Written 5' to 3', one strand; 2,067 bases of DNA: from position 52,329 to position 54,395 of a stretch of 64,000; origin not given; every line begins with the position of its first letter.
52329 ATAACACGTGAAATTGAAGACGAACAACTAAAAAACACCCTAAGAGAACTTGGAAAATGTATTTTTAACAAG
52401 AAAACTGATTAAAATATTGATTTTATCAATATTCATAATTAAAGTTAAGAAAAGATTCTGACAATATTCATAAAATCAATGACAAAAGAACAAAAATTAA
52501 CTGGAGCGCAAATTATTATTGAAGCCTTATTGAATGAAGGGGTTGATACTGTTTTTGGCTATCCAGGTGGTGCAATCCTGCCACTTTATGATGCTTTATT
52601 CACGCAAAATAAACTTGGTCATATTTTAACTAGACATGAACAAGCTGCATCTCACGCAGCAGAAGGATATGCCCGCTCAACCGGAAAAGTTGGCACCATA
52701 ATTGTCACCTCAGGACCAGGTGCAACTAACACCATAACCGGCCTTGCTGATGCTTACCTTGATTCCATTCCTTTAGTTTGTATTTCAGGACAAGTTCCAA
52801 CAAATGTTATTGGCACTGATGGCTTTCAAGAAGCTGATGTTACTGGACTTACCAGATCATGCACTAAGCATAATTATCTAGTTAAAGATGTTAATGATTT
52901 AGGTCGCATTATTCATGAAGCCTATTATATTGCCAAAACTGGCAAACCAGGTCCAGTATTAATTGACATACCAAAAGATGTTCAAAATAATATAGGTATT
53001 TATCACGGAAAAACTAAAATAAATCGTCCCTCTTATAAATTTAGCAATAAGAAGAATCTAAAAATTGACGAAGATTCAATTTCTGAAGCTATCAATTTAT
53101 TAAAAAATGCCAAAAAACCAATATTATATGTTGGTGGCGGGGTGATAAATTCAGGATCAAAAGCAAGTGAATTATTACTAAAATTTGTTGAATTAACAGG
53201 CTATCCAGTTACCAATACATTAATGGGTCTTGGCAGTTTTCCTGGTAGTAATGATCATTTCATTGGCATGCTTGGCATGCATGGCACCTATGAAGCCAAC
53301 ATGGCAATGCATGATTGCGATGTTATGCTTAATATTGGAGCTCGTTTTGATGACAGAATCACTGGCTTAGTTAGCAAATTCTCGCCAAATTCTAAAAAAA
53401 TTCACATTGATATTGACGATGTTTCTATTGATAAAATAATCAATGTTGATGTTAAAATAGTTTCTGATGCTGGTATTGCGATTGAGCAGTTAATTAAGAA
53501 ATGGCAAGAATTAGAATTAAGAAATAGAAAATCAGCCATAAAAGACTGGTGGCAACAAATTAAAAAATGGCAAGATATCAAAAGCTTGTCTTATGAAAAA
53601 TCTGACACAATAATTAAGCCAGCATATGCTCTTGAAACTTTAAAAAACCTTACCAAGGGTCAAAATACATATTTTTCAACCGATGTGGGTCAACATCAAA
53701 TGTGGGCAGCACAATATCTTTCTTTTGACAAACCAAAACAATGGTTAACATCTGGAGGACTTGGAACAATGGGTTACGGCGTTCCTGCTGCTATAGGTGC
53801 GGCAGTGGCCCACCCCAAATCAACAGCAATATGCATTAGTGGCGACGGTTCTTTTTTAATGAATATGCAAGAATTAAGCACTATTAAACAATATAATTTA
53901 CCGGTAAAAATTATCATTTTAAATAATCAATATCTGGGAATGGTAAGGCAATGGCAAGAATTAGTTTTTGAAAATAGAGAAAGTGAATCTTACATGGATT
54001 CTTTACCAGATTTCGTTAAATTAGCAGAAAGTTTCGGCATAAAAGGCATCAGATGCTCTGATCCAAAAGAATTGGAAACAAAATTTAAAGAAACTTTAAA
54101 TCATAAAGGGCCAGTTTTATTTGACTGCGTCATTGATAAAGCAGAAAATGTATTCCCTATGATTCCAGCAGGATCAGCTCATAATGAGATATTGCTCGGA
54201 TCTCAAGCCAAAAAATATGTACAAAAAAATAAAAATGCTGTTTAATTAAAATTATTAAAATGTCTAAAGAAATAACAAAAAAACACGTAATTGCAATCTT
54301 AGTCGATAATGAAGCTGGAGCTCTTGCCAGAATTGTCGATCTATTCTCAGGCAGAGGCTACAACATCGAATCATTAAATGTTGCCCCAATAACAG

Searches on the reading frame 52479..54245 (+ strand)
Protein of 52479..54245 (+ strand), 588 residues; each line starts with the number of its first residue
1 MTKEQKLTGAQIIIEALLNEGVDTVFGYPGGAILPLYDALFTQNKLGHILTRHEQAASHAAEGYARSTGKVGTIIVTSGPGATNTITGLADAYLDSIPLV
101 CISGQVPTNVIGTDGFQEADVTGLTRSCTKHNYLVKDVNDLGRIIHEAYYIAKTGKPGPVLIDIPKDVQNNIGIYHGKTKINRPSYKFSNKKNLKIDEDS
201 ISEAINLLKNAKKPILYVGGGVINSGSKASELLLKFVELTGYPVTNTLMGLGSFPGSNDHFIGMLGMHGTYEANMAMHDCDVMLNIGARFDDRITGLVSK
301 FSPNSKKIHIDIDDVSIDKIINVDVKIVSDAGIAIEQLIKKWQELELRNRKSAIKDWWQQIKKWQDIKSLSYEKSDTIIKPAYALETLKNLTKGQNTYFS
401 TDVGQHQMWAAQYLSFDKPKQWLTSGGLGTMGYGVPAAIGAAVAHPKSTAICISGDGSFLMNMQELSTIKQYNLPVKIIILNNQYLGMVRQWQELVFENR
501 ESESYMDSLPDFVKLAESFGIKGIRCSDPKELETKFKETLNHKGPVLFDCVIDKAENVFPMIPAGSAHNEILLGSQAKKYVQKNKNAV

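Call 56: find_encoding_contigs(protein=window:52479-54245:+, flank=10000, max_places=2)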
Protein window:52479-54245:+ (588 aa): 8 contigs read that carry it; 1 place shown.
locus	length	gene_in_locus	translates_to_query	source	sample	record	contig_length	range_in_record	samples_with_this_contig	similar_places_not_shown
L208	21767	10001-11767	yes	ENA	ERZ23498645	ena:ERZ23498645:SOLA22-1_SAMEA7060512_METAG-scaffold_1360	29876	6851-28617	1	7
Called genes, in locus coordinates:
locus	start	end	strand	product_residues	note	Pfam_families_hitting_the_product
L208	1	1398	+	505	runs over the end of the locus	PF07549:Sec_GG (weak), PF21760:SecD_1st, PF22599:SecDF_P1_head, PF02355:SecD_SecF_C, PF00873:ACR_tran (weak)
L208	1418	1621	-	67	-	-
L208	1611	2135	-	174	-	PF01252:Peptidase_A8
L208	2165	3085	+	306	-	PF00551:Formyl_trans_N, PF02911:Formyl_trans_C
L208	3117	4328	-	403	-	PF00180:Iso_dh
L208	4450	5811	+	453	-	PF01841:Transglut_core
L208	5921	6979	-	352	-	PF00926:DHBP_synthase, PF00925:GTP_cyclohydro2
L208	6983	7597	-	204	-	PF00677:Lum_binding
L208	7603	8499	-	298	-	PF00140:Sigma70_r1_2 (weak), PF04542:Sigma70_r2, PF04545:Sigma70_r4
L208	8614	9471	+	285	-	PF22700:MVD-like_N (faint), PF00288:GHMP_kinases_N, PF08544:GHMP_kinases_C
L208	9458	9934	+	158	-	PF05258:DciA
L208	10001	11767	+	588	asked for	PF02776:TPP_enzyme_N, PF00205:TPP_enzyme_M, PF02775:TPP_enzyme_C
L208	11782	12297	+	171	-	PF01842:ACT (weak), PF22629:ACT_AHAS_ss, PF13710:ACT_5, PF10369:ALS_ss_C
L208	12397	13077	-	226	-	PF18912:DZR_2 (weak), PF00156:Pribosyltran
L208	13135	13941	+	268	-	PF08241:Methyltransf_11 (weak)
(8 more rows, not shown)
